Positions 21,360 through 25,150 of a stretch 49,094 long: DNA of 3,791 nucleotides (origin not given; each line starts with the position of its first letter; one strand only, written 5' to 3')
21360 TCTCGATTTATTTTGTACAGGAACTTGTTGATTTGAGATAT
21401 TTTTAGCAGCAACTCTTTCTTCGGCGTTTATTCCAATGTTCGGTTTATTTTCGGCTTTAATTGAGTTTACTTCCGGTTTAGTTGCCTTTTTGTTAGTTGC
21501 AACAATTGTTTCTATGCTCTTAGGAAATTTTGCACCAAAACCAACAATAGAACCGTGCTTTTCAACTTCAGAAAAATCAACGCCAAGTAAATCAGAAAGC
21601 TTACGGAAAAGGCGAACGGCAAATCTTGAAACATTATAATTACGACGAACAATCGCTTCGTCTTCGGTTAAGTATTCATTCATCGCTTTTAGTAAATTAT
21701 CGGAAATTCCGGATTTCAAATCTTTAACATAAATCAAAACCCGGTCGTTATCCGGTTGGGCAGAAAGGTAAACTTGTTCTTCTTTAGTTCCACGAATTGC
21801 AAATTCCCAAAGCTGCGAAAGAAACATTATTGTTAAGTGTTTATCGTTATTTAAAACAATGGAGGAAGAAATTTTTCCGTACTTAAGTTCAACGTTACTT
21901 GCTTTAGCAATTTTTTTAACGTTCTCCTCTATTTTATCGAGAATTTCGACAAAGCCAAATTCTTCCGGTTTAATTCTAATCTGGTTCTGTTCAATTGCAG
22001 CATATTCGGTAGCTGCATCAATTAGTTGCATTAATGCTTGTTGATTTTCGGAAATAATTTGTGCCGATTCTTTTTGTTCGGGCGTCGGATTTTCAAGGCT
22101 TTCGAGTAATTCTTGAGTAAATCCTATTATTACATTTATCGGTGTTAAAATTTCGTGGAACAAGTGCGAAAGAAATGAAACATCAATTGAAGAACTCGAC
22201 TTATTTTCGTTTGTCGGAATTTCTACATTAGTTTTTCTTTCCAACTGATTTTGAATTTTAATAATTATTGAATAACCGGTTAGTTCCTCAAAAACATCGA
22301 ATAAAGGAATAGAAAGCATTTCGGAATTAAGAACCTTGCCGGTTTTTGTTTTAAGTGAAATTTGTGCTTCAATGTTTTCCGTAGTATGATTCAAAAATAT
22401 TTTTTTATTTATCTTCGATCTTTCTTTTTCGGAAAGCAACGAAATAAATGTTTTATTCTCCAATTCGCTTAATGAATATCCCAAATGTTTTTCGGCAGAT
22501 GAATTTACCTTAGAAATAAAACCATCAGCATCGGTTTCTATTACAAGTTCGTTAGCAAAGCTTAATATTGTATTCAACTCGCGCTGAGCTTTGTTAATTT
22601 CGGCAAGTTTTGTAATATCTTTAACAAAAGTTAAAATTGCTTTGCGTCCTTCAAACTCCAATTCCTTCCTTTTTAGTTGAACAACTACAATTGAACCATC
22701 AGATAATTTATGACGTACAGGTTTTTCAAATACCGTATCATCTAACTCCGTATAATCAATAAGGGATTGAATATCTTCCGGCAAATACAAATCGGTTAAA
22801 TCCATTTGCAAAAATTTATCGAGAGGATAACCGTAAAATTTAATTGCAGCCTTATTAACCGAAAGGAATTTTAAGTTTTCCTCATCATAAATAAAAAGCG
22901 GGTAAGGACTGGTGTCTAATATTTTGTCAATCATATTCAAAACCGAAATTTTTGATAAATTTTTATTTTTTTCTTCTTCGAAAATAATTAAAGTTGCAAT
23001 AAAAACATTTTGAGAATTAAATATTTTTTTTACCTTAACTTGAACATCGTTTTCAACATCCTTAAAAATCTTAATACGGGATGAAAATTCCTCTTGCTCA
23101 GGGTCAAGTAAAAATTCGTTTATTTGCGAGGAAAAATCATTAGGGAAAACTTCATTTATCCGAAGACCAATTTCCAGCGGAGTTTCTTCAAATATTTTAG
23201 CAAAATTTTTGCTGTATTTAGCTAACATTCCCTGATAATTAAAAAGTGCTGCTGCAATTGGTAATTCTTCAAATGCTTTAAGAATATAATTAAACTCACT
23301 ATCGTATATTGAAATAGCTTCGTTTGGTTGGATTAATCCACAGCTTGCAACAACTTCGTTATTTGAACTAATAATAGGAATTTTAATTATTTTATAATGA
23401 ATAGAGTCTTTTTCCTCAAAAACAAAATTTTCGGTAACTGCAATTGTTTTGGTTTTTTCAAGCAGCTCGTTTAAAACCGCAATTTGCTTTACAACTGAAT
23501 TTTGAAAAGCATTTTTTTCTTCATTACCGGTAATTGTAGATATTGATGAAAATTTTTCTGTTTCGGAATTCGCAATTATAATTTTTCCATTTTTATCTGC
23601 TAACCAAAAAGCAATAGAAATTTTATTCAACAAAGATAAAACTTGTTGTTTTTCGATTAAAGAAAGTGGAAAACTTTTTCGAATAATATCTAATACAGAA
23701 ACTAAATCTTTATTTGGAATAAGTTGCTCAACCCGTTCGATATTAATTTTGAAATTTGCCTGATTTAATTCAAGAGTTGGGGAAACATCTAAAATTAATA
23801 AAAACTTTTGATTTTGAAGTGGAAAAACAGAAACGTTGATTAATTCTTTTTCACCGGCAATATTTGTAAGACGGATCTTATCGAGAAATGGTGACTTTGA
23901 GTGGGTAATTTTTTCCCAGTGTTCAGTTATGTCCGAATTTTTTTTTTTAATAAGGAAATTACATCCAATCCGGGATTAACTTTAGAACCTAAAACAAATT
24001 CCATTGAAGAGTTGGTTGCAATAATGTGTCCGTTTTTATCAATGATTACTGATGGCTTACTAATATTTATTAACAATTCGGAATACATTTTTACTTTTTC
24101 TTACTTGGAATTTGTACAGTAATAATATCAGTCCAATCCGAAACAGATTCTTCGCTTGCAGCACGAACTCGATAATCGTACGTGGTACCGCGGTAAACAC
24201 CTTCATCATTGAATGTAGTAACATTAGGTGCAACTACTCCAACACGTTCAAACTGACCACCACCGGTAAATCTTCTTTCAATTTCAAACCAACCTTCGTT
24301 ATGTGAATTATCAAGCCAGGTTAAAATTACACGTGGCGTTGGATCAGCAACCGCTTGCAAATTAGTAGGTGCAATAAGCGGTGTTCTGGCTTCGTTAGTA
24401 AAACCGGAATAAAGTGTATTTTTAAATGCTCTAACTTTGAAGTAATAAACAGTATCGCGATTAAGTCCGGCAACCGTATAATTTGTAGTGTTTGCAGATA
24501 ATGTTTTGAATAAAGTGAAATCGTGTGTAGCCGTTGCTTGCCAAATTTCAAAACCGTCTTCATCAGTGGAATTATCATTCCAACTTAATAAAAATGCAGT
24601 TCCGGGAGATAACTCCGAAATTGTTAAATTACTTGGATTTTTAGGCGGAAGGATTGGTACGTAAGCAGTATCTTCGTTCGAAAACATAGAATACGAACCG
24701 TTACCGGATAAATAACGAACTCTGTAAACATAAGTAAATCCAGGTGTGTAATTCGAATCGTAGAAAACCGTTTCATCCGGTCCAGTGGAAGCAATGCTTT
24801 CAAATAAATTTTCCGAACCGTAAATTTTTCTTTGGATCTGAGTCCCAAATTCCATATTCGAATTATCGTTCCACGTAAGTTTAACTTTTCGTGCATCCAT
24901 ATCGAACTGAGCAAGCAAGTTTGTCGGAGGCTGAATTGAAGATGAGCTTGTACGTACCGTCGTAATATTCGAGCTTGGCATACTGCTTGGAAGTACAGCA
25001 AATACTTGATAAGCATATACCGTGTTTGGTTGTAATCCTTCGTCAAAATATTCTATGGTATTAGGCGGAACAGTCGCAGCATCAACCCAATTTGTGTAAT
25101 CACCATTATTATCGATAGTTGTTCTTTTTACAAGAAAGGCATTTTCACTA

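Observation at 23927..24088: An 11-nt poly(A) tract splits the N-terminal PAS domain of the sensor kinase: frameshift, phase switch or programmed slippage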

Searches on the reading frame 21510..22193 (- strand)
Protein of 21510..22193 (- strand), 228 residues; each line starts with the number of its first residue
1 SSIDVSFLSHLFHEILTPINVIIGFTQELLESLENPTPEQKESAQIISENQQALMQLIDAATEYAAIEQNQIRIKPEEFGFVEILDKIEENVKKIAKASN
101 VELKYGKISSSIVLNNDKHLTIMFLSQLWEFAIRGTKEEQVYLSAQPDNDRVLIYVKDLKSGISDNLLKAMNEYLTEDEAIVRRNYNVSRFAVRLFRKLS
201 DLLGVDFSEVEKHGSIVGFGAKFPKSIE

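Call 84: search_solved_structures(query=window:21510-22193:-, max_evalue=0.01, show_alignments=1)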
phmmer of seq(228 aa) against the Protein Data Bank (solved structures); distinct sequences matched with E-value up to 0.01: 15.
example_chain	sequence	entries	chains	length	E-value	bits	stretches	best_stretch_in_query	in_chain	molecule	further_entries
6paj_A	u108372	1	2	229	6.7e-10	42.4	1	6-183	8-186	Sensor protein SrrB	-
7z8n_A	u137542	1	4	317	1.3e-07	34.9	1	3-206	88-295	Histidine kinase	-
4jas_A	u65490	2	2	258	1.7e-06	31.2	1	5-168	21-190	Histidine kinase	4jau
2c2a_A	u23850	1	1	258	2.3e-05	27.5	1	5-168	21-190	SENSOR HISTIDINE KINASE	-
3dge_A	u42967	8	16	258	2.3e-05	27.5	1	5-168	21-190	Sensor protein | Histidine kinase | Sensor histidine kinase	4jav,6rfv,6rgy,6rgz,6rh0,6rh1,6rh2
5uht_A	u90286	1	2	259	2.3e-05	27.5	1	5-168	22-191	Sensor histidine kinase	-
7n0e_B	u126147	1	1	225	3.9e-05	26.8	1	6-148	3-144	Histidine kinase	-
6dk7_A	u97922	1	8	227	4.9e-05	26.5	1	6-148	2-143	RetS (Regulator of Exopolysaccharide and Type III Secretion)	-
6dk8_A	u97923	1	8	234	5.2e-05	26.4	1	6-148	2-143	RetS (Regulator of Exopolysaccharide and Type III Secretion)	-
6azr_A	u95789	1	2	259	0.00012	25.2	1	5-168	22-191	Sensor histidine kinase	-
7n0e_A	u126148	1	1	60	0.00018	24.6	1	6-64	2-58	Histidine kinase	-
6rh7_A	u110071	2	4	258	0.00058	23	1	5-168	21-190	Sensor histidine kinase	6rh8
7p8e_A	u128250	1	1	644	0.00083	22.5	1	6-100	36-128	Receiver domain of histidine kinase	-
4q20_A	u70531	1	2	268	0.0012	22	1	6-163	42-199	Sensor protein DivL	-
9m08_C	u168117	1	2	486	0.0024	20.9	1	6-64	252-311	histidine kinase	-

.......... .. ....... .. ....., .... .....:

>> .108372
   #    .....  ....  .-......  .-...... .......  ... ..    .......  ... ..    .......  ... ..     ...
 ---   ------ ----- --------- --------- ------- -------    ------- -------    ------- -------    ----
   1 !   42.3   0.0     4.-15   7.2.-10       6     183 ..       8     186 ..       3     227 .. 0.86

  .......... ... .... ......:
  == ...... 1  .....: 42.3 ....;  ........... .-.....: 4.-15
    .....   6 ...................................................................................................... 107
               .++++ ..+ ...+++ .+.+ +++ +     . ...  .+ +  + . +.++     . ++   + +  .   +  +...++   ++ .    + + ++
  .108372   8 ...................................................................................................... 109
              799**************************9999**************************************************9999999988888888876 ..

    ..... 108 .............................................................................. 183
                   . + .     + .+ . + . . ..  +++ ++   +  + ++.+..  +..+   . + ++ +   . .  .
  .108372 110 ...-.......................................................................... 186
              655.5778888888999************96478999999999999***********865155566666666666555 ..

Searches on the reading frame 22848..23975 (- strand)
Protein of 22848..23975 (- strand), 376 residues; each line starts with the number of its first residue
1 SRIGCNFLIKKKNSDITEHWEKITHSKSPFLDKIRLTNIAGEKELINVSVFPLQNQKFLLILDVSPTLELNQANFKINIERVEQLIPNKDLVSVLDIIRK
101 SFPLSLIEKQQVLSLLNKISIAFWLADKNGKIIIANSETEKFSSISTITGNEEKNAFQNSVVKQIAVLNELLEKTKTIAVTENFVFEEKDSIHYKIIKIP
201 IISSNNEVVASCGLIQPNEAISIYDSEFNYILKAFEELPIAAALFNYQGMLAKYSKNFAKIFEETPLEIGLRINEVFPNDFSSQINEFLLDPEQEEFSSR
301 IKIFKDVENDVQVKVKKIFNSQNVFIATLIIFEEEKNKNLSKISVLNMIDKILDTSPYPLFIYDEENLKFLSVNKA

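Call 25: search_protein_representatives(protein=window:22848-23975:-)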
Query: 376 residues. Proteins with E-value up to 0.001 (for the whole library): 107; up to 1e-10: 62; up to 1e-30: 1. The best 107 are listed.
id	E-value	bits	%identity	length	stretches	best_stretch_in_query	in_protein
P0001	7.0e-80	285.2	44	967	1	44-376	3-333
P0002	2.6e-28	115.6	28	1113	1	73-376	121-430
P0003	3.5e-28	115.2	28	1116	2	75-376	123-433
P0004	6.8e-21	91.2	28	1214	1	55-376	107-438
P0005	3.9e-20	88.8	28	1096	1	55-376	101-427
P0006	1.5e-19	86.8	29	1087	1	32-376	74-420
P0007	1.5e-19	86.8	29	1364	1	81-376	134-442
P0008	2.2e-19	86.3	27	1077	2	57-376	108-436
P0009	1.0e-18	84.1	28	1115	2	69-376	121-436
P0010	1.3e-18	83.7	24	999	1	78-376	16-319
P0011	2.2e-18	83.0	26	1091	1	41-376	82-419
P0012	4.8e-18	81.9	26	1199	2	70-376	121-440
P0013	6.3e-18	81.5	26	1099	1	46-376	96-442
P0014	7.5e-18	81.2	26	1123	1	34-376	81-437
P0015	1.2e-17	80.6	25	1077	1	34-376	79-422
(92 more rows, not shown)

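Call 29: find_encoding_contigs(protein=P0001, flank=6000, max_places=6)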
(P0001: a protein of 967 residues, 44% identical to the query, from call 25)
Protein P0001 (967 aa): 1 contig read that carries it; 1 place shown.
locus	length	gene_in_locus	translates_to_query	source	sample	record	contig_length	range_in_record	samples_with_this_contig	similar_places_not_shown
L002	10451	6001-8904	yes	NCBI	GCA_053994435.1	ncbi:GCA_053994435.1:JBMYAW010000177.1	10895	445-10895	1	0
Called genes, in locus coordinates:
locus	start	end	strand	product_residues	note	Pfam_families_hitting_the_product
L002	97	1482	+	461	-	PF03142:Chitin_synth_2 (faint), PF13506:Glyco_transf_21, PF13641:Glyco_tranf_2_3, PF00535:Glycos_transf_2, PF10111:Glyco_tranf_2_2 (weak), PF01644:Chitin_synth_1 (faint), PF13632:Glyco_trans_2_3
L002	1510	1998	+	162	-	-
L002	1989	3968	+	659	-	PF06283:ThuA (weak)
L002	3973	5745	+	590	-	PF23376:Fn3_VIN3 (faint), PF25059:FN3_DSCAM-DSCAML_C (faint), PF25833:Fn3_SaeA_3rd (faint), PF00041:fn3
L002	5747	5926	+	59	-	-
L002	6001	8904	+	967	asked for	PF08448:PAS_4 (faint), PF00989:PAS, PF13188:PAS_8, PF13426:PAS_9, PF00989:PAS, PF13426:PAS_9, PF00512:HisKA, PF00072:Response_reg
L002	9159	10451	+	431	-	?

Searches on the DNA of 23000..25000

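Call 19: search_rna_families(source=window, start=23000, end=25000, threshold=evalue, max_evalue=1)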
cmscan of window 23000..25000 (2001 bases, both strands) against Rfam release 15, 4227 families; matches with E-value up to 1: 1.
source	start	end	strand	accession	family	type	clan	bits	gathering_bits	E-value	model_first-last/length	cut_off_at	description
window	23605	23659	+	RF04344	Plastid-psbA-3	Cis-reg;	CL00153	22.4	48.4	0.46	1-57/57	no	Plastid-psbA-3 3UTR RNA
